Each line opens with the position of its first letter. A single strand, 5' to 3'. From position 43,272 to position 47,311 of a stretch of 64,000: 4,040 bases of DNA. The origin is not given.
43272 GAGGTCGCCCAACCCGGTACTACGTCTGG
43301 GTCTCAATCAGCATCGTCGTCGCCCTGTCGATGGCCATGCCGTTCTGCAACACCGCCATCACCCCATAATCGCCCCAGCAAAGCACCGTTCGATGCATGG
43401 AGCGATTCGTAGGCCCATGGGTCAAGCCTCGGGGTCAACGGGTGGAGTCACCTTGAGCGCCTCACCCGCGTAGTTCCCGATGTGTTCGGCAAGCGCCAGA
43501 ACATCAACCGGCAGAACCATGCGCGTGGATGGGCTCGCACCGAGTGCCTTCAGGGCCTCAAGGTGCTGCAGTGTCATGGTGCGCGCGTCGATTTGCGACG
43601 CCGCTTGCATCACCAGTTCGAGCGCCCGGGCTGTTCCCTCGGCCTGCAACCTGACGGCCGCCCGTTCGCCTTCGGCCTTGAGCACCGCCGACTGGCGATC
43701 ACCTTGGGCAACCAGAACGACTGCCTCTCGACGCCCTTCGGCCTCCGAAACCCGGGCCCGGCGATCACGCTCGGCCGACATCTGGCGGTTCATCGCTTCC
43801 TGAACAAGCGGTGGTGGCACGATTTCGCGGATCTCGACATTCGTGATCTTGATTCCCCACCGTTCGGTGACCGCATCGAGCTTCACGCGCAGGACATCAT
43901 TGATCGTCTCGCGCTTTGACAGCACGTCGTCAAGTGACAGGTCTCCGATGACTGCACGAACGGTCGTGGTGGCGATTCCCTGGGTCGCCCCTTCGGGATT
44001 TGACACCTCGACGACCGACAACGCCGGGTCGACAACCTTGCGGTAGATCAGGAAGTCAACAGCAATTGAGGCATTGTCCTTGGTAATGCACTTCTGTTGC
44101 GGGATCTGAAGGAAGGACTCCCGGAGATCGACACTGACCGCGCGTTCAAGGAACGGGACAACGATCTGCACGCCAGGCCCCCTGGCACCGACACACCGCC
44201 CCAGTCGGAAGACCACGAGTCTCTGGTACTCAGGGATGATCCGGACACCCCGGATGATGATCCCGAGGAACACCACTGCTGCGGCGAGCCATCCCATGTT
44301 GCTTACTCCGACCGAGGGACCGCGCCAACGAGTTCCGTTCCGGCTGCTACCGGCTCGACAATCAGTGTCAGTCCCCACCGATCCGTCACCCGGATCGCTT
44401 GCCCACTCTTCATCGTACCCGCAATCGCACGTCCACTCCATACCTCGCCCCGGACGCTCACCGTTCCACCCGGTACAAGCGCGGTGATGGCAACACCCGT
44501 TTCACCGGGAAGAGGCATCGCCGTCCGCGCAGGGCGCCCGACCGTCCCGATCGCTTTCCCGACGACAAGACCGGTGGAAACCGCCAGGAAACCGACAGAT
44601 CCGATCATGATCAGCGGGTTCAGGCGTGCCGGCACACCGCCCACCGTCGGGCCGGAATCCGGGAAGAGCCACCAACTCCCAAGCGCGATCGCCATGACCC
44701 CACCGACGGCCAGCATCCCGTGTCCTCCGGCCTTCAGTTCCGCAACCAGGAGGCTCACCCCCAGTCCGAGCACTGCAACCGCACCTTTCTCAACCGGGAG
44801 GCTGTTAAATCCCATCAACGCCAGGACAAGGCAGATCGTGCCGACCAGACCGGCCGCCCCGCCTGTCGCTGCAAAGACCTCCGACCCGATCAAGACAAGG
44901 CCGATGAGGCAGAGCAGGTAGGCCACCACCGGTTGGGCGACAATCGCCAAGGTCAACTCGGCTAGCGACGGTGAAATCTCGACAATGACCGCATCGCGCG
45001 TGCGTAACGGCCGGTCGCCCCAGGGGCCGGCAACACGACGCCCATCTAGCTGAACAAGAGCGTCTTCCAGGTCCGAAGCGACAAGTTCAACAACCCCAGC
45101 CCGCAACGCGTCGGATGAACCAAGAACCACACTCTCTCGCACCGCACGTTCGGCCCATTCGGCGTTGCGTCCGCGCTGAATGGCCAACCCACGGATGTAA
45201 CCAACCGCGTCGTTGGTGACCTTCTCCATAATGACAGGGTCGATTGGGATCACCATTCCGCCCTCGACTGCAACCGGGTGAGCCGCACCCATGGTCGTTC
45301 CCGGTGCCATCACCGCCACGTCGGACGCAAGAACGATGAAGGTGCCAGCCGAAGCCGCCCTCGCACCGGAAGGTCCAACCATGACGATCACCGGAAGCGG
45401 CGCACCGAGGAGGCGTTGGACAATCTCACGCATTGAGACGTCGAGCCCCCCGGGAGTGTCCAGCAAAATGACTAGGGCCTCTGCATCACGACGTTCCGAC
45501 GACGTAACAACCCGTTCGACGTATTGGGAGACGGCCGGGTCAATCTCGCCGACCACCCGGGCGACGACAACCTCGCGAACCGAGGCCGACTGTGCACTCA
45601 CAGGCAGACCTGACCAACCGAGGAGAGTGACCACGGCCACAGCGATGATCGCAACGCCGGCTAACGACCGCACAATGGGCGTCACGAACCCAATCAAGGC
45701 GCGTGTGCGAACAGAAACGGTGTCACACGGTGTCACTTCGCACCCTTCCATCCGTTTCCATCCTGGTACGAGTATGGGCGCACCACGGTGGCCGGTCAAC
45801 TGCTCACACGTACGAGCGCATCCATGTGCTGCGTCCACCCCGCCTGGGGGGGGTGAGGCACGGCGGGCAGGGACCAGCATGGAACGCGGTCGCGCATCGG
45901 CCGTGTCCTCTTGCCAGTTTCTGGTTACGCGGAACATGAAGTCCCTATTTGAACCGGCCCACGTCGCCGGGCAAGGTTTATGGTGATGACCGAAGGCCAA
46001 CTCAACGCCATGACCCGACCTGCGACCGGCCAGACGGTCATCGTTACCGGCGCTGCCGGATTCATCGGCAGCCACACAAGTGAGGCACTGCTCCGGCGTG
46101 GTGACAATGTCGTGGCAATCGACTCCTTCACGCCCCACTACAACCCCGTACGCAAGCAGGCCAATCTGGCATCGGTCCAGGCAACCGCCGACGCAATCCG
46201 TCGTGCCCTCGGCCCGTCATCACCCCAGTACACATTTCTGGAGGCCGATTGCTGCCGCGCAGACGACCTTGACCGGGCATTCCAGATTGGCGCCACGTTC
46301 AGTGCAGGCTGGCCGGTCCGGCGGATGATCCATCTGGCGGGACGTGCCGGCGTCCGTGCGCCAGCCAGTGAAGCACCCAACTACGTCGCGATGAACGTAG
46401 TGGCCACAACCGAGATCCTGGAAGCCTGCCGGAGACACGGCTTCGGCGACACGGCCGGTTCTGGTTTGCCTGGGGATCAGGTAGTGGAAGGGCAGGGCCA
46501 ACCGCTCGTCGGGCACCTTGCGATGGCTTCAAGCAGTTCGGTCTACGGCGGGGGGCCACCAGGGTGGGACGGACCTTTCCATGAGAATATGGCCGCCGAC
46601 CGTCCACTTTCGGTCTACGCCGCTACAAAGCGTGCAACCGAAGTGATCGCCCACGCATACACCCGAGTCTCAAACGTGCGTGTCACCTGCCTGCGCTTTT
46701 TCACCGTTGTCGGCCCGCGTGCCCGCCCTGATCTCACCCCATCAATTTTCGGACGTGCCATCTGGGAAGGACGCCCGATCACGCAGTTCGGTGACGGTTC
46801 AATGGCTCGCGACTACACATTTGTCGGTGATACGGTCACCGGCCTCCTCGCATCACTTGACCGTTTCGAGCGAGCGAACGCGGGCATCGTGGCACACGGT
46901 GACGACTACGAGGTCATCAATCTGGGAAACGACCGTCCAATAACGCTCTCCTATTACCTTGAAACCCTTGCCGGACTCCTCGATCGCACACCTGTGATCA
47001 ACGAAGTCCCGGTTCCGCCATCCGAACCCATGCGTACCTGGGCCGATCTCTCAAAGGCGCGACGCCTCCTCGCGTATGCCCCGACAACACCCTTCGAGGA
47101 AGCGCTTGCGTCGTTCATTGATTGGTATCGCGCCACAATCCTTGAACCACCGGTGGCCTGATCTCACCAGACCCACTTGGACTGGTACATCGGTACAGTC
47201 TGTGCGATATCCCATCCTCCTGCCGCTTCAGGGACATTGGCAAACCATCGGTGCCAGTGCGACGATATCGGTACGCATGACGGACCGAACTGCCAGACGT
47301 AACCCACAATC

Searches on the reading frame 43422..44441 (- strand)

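Call 10: search_protein_families(library=pfam, proteins=[window:43422-44441:-], max_evalue=0.001)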
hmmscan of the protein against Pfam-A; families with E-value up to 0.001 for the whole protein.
window:43422-44441:- (339 aa): 1 family
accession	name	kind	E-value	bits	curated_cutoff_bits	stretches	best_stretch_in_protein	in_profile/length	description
PF01145.31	Band_7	-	2.2e-39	135.8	23.6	1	68-236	2-174/176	SPFH domain / Band 7 family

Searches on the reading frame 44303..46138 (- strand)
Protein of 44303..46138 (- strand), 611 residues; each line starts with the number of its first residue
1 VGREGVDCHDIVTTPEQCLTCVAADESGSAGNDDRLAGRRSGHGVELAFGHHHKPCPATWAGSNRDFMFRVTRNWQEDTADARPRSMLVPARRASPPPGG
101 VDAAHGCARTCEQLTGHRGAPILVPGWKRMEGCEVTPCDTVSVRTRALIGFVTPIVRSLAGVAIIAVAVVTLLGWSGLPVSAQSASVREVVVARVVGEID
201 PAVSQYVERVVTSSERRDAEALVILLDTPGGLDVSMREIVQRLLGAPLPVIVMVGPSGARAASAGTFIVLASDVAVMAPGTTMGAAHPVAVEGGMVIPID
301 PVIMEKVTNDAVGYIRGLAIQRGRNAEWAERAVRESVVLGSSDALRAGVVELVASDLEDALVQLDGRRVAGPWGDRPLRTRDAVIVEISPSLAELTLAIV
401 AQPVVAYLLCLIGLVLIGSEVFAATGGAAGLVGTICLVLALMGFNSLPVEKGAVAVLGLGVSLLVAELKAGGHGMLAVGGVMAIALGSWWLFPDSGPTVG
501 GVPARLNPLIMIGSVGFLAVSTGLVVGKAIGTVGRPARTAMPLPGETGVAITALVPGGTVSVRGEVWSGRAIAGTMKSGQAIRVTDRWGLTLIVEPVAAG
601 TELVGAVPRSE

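Call 10: search_protein_families(library=pfam, proteins=[window:44303-46138:-], max_evalue=0.001)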
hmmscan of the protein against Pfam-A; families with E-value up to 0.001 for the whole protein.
window:44303-46138:- (611 aa): 3 families
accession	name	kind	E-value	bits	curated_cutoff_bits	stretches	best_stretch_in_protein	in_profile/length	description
PF25145.1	NfeD1b_N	-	1.5e-15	57.7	40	1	190-347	2-149/189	NfeD1b, N-terminal domain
PF24961.1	NfeD_membrane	-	3.6e-14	53.3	26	1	404-518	1-114/119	NfeD integral membrane domain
PF01957.25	NfeD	-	1e-11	45.3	29.1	1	543-596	4-57/57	NfeD-like C-terminal, partner-binding domain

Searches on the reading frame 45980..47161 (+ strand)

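Call 10: search_protein_families(library=pfam, proteins=[window:45980-47161:+], max_evalue=0.001)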
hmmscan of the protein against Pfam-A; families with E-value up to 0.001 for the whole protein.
window:45980-47161:+ (393 aa): 5 families
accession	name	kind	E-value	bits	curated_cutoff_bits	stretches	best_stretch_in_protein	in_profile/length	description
PF01370.27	Epimerase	-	1.9e-38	132.7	20.9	1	20-301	1-233/240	NAD dependent epimerase/dehydratase family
PF16363.11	GDP_Man_Dehyd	-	9.8e-34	117.7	27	1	21-377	1-330/332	GDP-mannose 4,6 dehydratase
PF01073.25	3Beta_HSD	-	8.1e-07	28.8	22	1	21-154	1-107/280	3-beta hydroxysteroid dehydrogenase/isomerase family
PF07993.18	NAD_binding_4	-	1.1e-05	25.1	20.1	0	22-152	1-125/258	Male sterility protein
PF02719.21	Polysacc_synt_2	-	4.5e-05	23.2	20.2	0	207-316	132-240/293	Polysaccharide biosynthesis protein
